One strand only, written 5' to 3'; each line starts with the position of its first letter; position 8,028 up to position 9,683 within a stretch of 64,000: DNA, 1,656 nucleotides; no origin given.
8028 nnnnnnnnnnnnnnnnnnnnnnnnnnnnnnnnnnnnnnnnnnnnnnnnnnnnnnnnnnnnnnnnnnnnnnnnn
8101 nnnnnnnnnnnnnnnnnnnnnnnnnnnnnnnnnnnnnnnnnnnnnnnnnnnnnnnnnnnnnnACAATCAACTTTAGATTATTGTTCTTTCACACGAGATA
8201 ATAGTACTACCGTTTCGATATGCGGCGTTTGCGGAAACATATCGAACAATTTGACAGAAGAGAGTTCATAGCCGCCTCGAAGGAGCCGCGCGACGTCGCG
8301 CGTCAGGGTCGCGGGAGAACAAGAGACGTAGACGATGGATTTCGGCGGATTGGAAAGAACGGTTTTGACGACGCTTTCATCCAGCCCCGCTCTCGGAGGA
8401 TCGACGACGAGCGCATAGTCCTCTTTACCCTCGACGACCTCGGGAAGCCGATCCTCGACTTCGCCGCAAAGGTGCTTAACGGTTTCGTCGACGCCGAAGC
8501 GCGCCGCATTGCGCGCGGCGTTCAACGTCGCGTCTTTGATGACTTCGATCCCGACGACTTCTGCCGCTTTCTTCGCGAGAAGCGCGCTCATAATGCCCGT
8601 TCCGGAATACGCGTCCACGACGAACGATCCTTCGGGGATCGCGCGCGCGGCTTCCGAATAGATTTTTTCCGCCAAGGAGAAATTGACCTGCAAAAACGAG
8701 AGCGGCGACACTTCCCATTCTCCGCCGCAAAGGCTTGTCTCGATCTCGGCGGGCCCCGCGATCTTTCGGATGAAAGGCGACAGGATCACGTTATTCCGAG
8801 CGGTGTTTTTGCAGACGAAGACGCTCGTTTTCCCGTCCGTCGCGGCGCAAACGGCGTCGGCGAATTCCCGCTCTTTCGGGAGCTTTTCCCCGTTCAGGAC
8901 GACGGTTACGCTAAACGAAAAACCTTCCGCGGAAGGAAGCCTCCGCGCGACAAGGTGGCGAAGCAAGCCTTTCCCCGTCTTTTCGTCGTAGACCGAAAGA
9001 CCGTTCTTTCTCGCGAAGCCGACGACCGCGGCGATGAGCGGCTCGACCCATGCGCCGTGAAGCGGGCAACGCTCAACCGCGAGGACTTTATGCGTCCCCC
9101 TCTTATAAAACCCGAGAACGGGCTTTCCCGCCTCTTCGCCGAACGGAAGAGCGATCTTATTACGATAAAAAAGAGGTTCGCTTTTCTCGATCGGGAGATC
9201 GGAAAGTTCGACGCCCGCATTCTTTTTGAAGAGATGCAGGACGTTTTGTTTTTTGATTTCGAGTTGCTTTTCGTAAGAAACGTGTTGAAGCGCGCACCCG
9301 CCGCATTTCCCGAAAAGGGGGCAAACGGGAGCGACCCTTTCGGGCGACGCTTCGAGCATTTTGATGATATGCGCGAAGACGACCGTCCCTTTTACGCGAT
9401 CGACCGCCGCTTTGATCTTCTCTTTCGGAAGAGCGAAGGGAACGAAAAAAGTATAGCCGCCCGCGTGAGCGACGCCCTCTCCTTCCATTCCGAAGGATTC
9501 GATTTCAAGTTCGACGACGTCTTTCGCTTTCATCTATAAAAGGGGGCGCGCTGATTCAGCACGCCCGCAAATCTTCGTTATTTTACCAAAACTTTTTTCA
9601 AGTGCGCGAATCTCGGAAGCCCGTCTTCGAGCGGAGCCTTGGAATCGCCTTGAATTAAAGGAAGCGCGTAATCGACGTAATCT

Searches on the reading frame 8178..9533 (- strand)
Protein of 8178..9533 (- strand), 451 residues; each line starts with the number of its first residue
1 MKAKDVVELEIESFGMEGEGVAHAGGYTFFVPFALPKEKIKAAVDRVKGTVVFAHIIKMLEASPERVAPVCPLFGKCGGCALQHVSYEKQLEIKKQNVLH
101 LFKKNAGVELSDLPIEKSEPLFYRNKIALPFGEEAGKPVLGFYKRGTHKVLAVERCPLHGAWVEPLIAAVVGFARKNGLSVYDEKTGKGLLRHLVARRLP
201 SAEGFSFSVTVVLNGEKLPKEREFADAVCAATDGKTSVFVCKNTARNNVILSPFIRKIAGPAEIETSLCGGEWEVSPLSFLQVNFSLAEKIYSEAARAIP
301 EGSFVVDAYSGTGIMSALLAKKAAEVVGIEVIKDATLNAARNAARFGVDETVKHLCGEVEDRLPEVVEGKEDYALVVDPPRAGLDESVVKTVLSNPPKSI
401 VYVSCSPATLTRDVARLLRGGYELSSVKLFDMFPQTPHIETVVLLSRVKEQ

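Call 16: find_related_loci(query=window:8178-9533:-, collection=genome_contigs, flank=8000)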
Query window:8178-9533:- (451 aa) in genome_contigs; peptide patterns used: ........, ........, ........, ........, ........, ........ (x = any residue, [..] = any of these).
600 stretches matched a pattern (row limit reached: there are more); 313 encode a relative of the query (tblastn E <= 1e-3); the best 80 are kept; 80 distinct loci.
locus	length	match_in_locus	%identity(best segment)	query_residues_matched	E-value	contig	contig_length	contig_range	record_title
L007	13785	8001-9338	41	1-449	9e-107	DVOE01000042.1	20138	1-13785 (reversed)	MAG TPA_asm: Candidatus Limadaptatus stercoripullorum isolate 10406 CHK104__C356521_L20138_ERR2241852, whole genome shot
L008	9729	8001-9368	40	1-447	8e-104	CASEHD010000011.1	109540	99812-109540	uncultured Christensenella sp. isolate B31_L2_392392_idba_bin.53 genome assembly, contig: B31_L2_392392_idba_bin.53.fa_s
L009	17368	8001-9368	40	1-447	3e-103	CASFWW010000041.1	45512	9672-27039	uncultured Christensenella sp. isolate SI.O6.metabat-bins.40 genome assembly, contig: SI.O6.metabat-bins.40.fa_k141_3396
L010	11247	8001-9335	41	1-447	2e-102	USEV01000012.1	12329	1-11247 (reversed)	uncultured Clostridiales bacterium isolate UMGS1656 genome assembly, contig: NODE_396_length_12329_cov_4.431318, whole g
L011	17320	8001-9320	41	5-447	9e-102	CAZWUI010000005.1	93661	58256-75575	MAG TPA_asm: uncultured Bacteroidaceae bacterium isolate SRP350583_co2_434 genome assembly, contig: NODE_196_length_9366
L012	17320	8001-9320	40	5-447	6e-99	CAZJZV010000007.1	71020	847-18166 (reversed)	MAG TPA_asm: uncultured Bacteroidaceae bacterium isolate SRP313737_co1_268 genome assembly, contig: NODE_638_length_7102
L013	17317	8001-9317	41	5-447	3e-95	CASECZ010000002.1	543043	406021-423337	uncultured Clostridia bacterium isolate A31_L1_344344_idba_bin.52 genome assembly, contig: A31_L1_344344_idba_bin.52.fa_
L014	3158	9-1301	38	10-447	3e-96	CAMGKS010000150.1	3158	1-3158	MAG: uncultured Clostridia bacterium isolate SRR11551381_bin.45_metaWRAP_v1.3_MAG genome assembly, contig: ERZ11474004.3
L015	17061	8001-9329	40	1-445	1e-93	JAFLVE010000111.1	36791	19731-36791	MAG: Clostridiales bacterium isolate HAN097 Seq13, whole genome shotgun sequence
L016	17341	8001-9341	40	1-447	8e-93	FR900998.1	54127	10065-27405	Subdoligranulum sp. CAG:314 genomic scaffold, scf45, whole genome shotgun sequence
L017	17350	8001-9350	36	1-447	1e-90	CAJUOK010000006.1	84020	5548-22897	MAG TPA_asm: uncultured Christensenellaceae bacterium isolate MGBC165376 genome assembly, contig: MGBC165376.6, whole ge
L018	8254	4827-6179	35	1-450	2e-90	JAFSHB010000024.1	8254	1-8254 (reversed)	MAG: Oscillospiraceae bacterium isolate RGIG3136 Goat_Rectum.Co__c371106, whole genome shotgun sequence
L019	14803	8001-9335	35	6-449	7e-89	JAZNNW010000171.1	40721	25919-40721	MAG: Candidatus Avilachnospira sp. isolate T1900044653_TS20190119.MAGScoT_cleanbin_000061 SGB_1456_k141_167742, whole ge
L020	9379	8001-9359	39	2-447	1e-88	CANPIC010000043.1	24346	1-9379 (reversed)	MAG TPA_asm: uncultured bacterium isolate SRR15730554_bin.26_metawrap_v1.3_MAG genome assembly, contig: NODE.2097_length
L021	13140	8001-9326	36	6-446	2e-88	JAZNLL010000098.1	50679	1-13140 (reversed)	MAG: Candidatus Avilachnospira sp. isolate T1900044670_TS20190136.MAGScoT_cleanbin_000033 SGB_1581_k141_4380135, whole g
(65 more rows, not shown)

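Call 74: find_homologous_proteins(query=window:8178-9533:-, max_evalue=1e-80)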
Query window:8178-9533:- (451 aa): 948 proteins with E <= 1e-80 among 8000 candidates; the best 120 are listed.
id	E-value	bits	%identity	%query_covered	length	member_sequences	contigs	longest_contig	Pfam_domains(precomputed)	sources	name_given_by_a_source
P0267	1.4e-290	982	98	99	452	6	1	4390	PF09445.17,PF05958.18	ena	-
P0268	2.2e-221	754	74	99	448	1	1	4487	PF09445.17,PF01938.27,PF05958.18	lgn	-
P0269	4.5e-215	733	75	96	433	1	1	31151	PF09445.17,PF05958.18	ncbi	-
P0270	6.4e-197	673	66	99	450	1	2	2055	PF09445.17,PF01938.27,PF05958.18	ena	-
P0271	4.7e-195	667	66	99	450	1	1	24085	PF01938.27,PF05958.18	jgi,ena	-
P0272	1.9e-191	655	65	100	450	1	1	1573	PF09445.17,PF01938.27,PF05958.18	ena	-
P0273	3.6e-190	651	65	98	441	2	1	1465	PF09445.17,PF05958.18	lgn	-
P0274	9.6e-189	646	64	99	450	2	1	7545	PF09445.17,PF05958.18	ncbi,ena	-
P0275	2.3e-188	645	64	99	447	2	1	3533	PF09445.17,PF05958.18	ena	-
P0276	1.5e-187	642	68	96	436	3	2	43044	PF13847.13,PF13649.13,PF09445.17,PF01938.27,PF05958.18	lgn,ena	-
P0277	3.5e-187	641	65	99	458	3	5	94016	PF09445.17,PF21579.5,PF01938.27,PF05958.18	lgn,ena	-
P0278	2.0e-186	639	63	100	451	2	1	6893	PF09445.17,PF01938.27,PF05958.18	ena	-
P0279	3.4e-186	638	65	100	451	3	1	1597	PF09445.17,PF01938.27,PF05958.18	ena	-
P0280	8.7e-186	636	67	96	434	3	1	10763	PF13847.13,PF13649.13,PF02475.24,PF09445.17,PF01938.27,PF05958.18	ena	-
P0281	2.9e-185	635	61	99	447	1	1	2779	PF09445.17,PF01938.27,PF05958.18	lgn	-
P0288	1.5e-183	629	64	100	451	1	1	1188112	PF09445.17,PF01938.27,PF05958.18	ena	-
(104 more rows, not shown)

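Call 75: find_encoding_contigs(protein=P0267, flank=6000, max_places=3)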
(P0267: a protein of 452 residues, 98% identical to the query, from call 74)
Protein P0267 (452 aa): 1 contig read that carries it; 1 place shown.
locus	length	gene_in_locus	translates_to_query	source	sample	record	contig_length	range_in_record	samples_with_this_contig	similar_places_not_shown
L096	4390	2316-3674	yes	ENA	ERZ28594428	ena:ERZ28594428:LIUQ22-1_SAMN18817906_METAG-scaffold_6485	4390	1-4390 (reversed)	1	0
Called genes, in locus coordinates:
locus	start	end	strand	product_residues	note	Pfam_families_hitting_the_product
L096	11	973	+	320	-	PF00365:PFK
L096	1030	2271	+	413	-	PF00365:PFK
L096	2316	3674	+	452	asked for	PF05958:tRNA_U5-meth_tr, PF09445:Methyltransf_15 (faint)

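Call 76: find_encoding_contigs(protein=P0269, flank=6000, max_places=2)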
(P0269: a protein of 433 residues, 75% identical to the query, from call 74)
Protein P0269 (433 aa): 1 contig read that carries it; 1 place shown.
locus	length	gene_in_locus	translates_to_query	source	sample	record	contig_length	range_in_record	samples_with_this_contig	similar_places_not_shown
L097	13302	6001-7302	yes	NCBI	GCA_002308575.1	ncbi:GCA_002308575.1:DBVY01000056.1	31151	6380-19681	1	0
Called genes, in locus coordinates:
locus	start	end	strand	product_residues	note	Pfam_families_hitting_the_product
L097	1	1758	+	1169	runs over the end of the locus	PF02811:PHP, PF07733:DNA_pol3_alpha, PF17657:DNA_pol3_finger, PF14579:HHH_6, PF01336:tRNA_anti-codon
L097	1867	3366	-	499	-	-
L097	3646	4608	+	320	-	PF00365:PFK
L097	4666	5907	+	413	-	PF00365:PFK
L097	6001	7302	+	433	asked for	PF09445:Methyltransf_15 (weak), PF05958:tRNA_U5-meth_tr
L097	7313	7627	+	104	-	PF12650:DUF3784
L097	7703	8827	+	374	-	PF00990:GGDEF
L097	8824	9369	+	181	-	PF00583:Acetyltransf_1, PF13302:Acetyltransf_3, PF13523:Acetyltransf_8 (faint)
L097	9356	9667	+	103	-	PF04993:TfoX_N (weak)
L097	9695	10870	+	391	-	PF00990:GGDEF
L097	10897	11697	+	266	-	-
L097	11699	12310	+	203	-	PF03352:Adenine_glyco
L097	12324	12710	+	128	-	-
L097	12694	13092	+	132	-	PF00583:Acetyltransf_1, PF13673:Acetyltransf_10, PF13508:Acetyltransf_7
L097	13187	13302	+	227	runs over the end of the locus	-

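Call 77: find_encoding_contigs(protein=P0276, flank=6000, max_places=2)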
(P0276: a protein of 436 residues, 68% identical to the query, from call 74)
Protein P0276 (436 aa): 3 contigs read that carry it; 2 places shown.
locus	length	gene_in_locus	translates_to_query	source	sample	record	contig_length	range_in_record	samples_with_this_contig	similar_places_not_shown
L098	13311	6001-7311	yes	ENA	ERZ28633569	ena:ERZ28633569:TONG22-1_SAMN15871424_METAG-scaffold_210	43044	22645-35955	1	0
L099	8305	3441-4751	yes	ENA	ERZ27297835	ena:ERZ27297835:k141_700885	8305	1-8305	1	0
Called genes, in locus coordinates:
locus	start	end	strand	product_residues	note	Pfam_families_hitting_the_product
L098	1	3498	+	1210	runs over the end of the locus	PF02811:PHP, PF07733:DNA_pol3_alpha, PF17657:DNA_pol3_finger, PF14579:HHH_6, PF01336:tRNA_anti-codon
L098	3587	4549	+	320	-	PF00365:PFK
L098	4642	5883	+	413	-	PF00365:PFK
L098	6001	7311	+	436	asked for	PF01938:TRAM (weak), PF13847:Methyltransf_31 (faint), PF13649:Methyltransf_25 (faint), PF05958:tRNA_U5-meth_tr, PF09445:Methyltransf_15 (weak)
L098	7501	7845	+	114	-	PF05635:23S_rRNA_IVP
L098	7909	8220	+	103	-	PF12650:DUF3784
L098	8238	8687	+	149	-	PF01575:MaoC_dehydratas, PF13452:FAS1_DH_region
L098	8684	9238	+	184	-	PF00583:Acetyltransf_1, PF13302:Acetyltransf_3, PF13523:Acetyltransf_8 (faint)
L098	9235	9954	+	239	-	PF08713:DNA_alkylation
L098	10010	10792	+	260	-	-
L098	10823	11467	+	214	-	-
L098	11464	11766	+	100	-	-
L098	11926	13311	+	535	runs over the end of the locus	PF01293:PEPCK_ATP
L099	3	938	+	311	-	?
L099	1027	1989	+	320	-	PF00365:PFK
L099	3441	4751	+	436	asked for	PF01938:TRAM (weak), PF13847:Methyltransf_31 (faint), PF13649:Methyltransf_25 (faint), PF05958:tRNA_U5-meth_tr, PF09445:Methyltransf_15 (weak)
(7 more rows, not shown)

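Call 78: find_encoding_contigs(protein=P0288, flank=6000, max_places=2)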
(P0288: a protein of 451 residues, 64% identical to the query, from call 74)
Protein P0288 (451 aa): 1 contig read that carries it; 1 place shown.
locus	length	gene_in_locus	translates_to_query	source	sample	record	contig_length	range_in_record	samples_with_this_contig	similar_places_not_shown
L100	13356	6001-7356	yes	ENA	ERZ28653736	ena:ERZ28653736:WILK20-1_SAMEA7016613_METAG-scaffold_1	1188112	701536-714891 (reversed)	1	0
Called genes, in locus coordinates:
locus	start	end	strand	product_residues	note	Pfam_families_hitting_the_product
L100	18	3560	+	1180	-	PF02811:PHP, PF07733:DNA_pol3_alpha, PF17657:DNA_pol3_finger, PF14579:HHH_6, PF01336:tRNA_anti-codon (weak)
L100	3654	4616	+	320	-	PF00365:PFK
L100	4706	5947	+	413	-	PF00365:PFK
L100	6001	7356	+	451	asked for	PF01938:TRAM, PF09445:Methyltransf_15 (weak), PF05958:tRNA_U5-meth_tr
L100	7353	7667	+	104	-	PF12650:DUF3784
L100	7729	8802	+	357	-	PF00702:Hydrolase (faint), PF12710:HAD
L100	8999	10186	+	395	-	PF00266:Aminotran_5, PF01212:Beta_elim_lyase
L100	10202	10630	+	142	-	PF01592:NifU_N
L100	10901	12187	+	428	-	PF01053:Cys_Met_Meta_PP, PF00155:Aminotran_1_2 (weak), PF00266:Aminotran_5 (weak), PF01041:DegT_DnrJ_EryC1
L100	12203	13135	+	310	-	PF00291:PALP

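Call 83: search_protein_families(library=pfam, proteins=[L096:3776-4198:+, L098:7501-7845:+, L097:7313-7627:+], max_evalue=1)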
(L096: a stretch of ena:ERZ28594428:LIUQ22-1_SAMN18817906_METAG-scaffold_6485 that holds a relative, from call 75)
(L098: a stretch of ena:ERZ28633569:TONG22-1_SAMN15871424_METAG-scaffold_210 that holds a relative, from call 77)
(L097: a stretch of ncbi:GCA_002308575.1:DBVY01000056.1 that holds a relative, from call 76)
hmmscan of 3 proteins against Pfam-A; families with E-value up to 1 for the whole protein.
L096:3776-4198:+ (140 aa): 1 family
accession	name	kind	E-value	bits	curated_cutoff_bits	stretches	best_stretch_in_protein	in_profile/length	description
PF04405.19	ScdA_N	-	0.0019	18.3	32.5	1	121-136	14-29/56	Domain of Unknown function (DUF542)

L098:7501-7845:+ (114 aa): 3 families
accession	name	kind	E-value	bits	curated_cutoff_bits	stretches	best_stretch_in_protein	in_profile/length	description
PF05635.17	23S_rRNA_IVP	-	9.3e-22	77.7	33.8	1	5-104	4-105/106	23S rRNA-intervening sequence protein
PF14225.11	MOR2-PAG1_C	-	0.038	14.1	25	1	1-80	114-183/252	Cell morphogenesis C-terminal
PF02912.23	Phe_tRNA-synt_N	-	0.14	12.6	22.3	1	76-112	22-58/69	Aminoacyl tRNA synthetase class II, N-terminal domain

L097:7313-7627:+ (104 aa): 9 families
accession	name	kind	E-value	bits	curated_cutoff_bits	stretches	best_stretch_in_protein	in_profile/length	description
PF12650.12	DUF3784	-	6.9e-08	33.1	28.1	1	10-96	2-92/94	Domain of unknown function (DUF3784)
PF20990.2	DUF2207_C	-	0.0021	18.3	33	1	32-93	122-185/247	Predicted membrane protein (DUF2207) C-terminal domain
PF01914.23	MarC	-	0.039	13.8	23.9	1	14-70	146-202/203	MarC family integral membrane protein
PF03334.19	PhaG_MnhG_YufB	-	0.049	14.3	23.4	1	45-82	29-66/80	Na+/H+ antiporter subunit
PF19762.4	DUF6249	-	0.076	13.4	33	1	37-85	45-92/104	Domain of unknown function (DUF6249)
PF07331.16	TctB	-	0.15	12.7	29.1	1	11-91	3-125/137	Tripartite tricarboxylate transporter TctB family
PF13787.11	HXXEE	-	0.17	13.1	25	1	22-100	20-98/114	Protein of unknown function with HXXEE motif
PF00335.26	Tetraspanin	-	0.28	11.2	32.1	1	5-94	9-92/225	Tetraspanin family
PF23600.1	DUF7139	-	0.7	9.9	30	0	33-73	6-44/150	Domain of unknown function (DUF7139)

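Call 84: search_protein_families(library=padloc, proteins=[L096:3776-4198:+, L098:7501-7845:+, L097:7313-7627:+], max_evalue=1)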
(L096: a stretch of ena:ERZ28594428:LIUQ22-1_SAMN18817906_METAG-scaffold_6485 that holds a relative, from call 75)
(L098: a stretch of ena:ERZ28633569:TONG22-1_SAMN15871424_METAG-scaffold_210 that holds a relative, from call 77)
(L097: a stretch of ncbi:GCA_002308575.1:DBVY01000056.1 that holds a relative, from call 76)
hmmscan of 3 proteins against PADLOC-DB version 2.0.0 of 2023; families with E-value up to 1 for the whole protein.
L096:3776-4198:+ (140 aa): 2 families
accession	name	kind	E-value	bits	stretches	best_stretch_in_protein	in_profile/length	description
PDLC01136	RT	-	0.00073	17.1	1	17-54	117-154/263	RT (reverse transcriptase)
PDLC02063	Cas1_IIIb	-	0.0031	14.1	1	16-60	120-164/617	-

L098:7501-7845:+ (114 aa): 0 families

L097:7313-7627:+ (104 aa): 1 family
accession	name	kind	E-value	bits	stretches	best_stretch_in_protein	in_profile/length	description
PDLC00690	Effector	-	0.00016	19.5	1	33-97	22-85/187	2TM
